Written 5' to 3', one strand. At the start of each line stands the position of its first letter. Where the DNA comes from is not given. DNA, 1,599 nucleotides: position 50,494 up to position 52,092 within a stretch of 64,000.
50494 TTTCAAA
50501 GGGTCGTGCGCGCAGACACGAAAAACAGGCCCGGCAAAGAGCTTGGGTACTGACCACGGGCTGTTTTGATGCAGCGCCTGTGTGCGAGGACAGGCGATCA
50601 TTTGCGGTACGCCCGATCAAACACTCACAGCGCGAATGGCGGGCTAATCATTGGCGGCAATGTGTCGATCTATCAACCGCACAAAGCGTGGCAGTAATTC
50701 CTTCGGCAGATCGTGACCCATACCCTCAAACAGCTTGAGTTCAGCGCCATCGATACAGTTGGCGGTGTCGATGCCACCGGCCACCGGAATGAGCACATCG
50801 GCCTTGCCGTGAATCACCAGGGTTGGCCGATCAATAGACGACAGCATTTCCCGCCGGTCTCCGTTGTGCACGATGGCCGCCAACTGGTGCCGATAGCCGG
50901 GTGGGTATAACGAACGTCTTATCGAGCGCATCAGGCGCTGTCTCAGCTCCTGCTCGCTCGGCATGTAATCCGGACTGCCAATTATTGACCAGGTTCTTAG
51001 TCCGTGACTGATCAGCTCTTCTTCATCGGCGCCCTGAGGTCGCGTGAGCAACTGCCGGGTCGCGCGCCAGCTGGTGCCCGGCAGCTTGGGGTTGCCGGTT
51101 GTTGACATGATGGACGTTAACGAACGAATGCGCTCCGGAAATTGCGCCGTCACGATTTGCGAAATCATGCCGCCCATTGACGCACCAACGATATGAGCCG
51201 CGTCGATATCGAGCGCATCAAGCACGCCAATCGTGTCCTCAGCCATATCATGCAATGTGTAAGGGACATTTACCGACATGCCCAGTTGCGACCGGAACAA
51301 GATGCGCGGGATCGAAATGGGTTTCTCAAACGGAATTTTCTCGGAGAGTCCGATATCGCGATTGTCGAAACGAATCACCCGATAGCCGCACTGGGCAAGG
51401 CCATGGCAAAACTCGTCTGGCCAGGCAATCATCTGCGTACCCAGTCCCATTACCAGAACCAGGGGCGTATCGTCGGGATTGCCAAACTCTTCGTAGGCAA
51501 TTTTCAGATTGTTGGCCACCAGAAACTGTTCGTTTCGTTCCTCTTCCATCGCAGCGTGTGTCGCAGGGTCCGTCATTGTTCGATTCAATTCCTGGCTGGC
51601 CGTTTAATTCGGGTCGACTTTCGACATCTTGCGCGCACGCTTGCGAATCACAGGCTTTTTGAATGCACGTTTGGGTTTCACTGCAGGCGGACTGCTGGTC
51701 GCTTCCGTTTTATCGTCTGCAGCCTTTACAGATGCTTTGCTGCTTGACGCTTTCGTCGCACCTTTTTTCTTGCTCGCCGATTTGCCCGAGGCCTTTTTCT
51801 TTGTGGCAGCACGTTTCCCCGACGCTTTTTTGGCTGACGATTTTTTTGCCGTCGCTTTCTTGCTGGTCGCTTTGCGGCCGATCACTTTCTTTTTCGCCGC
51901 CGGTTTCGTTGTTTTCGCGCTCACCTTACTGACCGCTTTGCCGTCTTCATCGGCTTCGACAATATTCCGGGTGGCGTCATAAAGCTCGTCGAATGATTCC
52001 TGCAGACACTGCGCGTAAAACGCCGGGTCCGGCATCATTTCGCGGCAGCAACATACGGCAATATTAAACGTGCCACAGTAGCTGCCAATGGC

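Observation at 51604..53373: WS/DGAT carrying a histone-H1-like polycationic C-terminal tail, followed 15 nt later by an alpha/beta hydrolase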

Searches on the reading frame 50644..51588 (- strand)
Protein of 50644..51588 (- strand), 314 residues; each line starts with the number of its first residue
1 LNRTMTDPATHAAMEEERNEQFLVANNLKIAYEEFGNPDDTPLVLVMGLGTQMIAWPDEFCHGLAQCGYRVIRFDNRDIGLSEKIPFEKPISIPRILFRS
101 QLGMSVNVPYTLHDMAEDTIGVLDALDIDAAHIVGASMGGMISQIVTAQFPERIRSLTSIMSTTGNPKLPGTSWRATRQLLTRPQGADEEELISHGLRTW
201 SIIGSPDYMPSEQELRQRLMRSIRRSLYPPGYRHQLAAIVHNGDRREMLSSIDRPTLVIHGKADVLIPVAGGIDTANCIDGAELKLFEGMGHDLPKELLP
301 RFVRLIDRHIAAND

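Call 3: search_protein_families(library=pfam, proteins=[window:50644-51588:-], max_evalue=0.1)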
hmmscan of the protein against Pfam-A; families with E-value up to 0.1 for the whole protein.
window:50644-51588:- (314 aa): 6 families
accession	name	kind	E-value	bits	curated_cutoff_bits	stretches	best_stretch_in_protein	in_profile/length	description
PF00561.26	Abhydrolase_1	-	1.6e-20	74.2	25.8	1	42-294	2-240/245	alpha/beta hydrolase fold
PF12146.15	Hydrolase_4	-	9.1e-11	41.9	27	2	44-157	8-104/239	Serine aminopeptidase, S33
PF12697.13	Abhydrolase_6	-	1.9e-08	35.7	26.3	1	44-294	2-205/217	Alpha/beta hydrolase family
PF00326.27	Peptidase_S9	-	0.055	13.4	22.6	0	126-153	61-88/213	Prolyl oligopeptidase family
PF20408.4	Abhydrolase_11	-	0.081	13.1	27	0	245-294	119-167/193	Alpha/beta hydrolase domain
PF02230.22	Abhydrolase_2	-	0.083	13.1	23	0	253-300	156-207/217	Phospholipase/Carboxylesterase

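Call 4: search_protein_families(library=ncbifam, proteins=[window:50644-51588:-], max_evalue=0.01)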
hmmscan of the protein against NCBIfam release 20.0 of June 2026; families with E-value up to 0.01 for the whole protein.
window:50644-51588:- (314 aa): 35 families (the best 25 are shown)
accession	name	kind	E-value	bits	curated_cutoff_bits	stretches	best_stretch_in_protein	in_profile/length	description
NF052610.1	macro_16_ester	equivalog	3.4e-50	171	420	2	107-309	72-279/281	alpha/beta fold macrolide esterase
NF053683.1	esterase_mleBRB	exception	6.7e-45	153.8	585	1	20-297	3-263/280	BRB family alpha/beta fold macrolide esterase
NF053684.1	esterase_mleBCA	exception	7.9e-40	136.8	570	2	20-161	3-126/281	BCA family alpha/beta fold macrolide esterase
NF041759.1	mac_hydro_EstT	equivalog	6.4e-38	130.5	450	1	20-310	2-277/278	macrolide hydrolase EstT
NF053693.1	esterase_mleCBF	exception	7.1e-37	127.3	564.5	1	19-297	2-265/279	CBF family alpha/beta fold macrolide esterase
NF033124.1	estX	equivalog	3.7e-36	124.7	600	1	20-307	3-276/280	macrolide esterase EstX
NF051488.1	bifunc_PcaDC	exception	2.9e-28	99.1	390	1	35-312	7-252/375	bifunctional 3-oxoadipate enol-lactonase/4-carboxymuconolactone decarboxylase PcaDC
TIGR02427.1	protocat_pcaD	equivalog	1.8e-25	89.7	255.85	1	106-293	56-233/251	3-oxoadipate enol-lactonase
NF051487.1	bifunc_PcaCD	exception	3.6e-19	69.2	430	1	107-310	216-411/413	bifunctional 4-carboxymuconolactone decarboxylase/3-oxoadipate enol-lactonase PcaCD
NF011457.0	PRK14875.1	equivalog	9.9e-17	61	307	2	110-163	179-232/372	acetoin dehydrogenase dihydrolipoyllysine-residue acetyltransferase subunit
NF058673.1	LipAdnlyCyLipJMY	equivalog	5e-15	55.2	800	1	60-285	54-257/449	bifunctional lipase/adenylate cyclase LipJ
TIGR03343.1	biphenyl_bphD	equivalog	2.7e-12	46.5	462.15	1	119-306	91-276/282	2-hydroxy-6-oxo-6-phenylhexa-2,4-dienoate hydrolase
NF045632.1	hydroxlase_HsaD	equivalog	1.4e-11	43.8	400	1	117-158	92-133/290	4,5:9,10-diseco-3-hydroxy-5,9,17-trioxoandrosta-1(10),2-diene-4-oate hydrolase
TIGR03611.1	RutD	equivalog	7.1e-11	42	238.5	1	106-161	57-112/258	pyrimidine utilization protein D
TIGR01738.1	bioH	equivalog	7.5e-10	38.8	206.95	1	112-292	52-227/245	pimeloyl-ACP methyl ester esterase BioH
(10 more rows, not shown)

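Call 23: search_solved_structures(query=window:50644-51588:-, max_evalue=1e-10)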
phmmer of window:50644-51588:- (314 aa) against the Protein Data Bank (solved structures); distinct sequences matched with E-value up to 1e-10: 14.
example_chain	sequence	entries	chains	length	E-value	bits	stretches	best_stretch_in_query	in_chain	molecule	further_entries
8pzg_A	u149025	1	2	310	2.3e-75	256.9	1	18-312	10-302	ORF17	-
11tv_D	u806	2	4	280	2.1e-35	125.6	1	20-306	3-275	alpha/beta-hydrolase macrolide esterase EstX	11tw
11tu_A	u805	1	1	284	4.4e-34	121.3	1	20-294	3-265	alpha/beta-hydrolase macrolide esterase EstT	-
11ts_A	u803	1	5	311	1.1e-29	106.8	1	16-310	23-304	alpha/beta-hydrolase macrolide esterase EstT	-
8v16_C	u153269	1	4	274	3.3e-28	102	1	107-311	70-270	Esterase 1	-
6eb3_A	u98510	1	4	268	4e-28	101.7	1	107-311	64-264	Est1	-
11tt_A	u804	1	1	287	9.3e-27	97.3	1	21-310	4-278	alpha/beta-hydrolase macrolide esterase EstT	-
1q0r_A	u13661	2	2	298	1.1e-24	90.5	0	20-83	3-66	aclacinomycin methylesterase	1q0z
3om8_A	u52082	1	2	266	3e-15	59.5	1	109-285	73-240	Probable hydrolase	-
5egn_A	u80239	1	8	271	5.5e-13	52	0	109-165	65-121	Esterase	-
2d0d_A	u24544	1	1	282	4.8e-12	48.9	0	227-307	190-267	2-hydroxy-6-oxo-7-methylocta-2,4-dienoate hydrolase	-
1iun_A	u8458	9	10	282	1.2e-11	47.6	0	227-307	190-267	meta-Cleavage product hydrolase | 2-hydroxy-6-oxo-7-methylocta-2,4-dienoate hydrolase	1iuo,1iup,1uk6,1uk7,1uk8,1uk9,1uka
1u2e_A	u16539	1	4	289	1.7e-11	47.1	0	9-306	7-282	2-hydroxy-6-ketonona-2,4-dienedioic acid hydrolase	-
9ijk_A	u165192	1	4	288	1.8e-11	47.1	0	121-306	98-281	2-hydroxy-6-oxononadienedioate/2-hydroxy-6-oxononatrienedioate hydrolase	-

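Call 74: search_solved_structures(query=window:50644-51588:-, max_evalue=1e-60, show_alignments=1)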
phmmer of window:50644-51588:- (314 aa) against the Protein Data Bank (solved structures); distinct sequences matched with E-value up to 1e-60: 1.
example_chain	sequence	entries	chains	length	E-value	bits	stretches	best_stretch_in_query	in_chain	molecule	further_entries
8pzg_A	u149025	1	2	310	2.3e-75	256.9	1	18-312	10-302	ORF17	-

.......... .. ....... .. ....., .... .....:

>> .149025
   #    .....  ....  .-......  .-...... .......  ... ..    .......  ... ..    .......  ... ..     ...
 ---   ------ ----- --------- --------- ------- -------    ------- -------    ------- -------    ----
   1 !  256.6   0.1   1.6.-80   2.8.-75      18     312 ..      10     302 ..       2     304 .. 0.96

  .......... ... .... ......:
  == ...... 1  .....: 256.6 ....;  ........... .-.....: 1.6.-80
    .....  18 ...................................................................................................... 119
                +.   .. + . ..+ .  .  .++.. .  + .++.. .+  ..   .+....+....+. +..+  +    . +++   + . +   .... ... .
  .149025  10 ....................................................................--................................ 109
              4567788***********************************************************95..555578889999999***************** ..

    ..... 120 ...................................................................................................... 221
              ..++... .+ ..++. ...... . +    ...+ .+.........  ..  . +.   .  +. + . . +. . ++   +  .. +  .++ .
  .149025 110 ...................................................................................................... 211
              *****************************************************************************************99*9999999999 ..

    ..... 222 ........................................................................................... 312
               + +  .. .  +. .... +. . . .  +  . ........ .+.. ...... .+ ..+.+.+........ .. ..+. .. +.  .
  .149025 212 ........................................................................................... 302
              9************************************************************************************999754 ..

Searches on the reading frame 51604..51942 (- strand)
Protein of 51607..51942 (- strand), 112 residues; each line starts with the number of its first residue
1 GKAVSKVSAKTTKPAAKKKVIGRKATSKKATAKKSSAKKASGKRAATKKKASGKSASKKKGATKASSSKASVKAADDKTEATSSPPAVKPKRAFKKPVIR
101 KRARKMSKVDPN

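Call 3: search_protein_families(library=pfam, proteins=[window:51604-51930:-], max_evalue=0.1)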
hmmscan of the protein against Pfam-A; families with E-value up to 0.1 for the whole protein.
window:51604-51930:- (108 aa): 1 family
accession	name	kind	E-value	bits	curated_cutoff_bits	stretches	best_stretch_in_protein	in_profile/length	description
PF07382.16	HC2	-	0.016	15.7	40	1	7-102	9-103/194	Histone H1-like nucleoprotein HC2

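Call 40: find_homologous_proteins(query=window:51607-51942:-, max_evalue=0.001)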
Query seq(112 aa): 789 candidates shared short words with the query, none scored E <= 0.001.
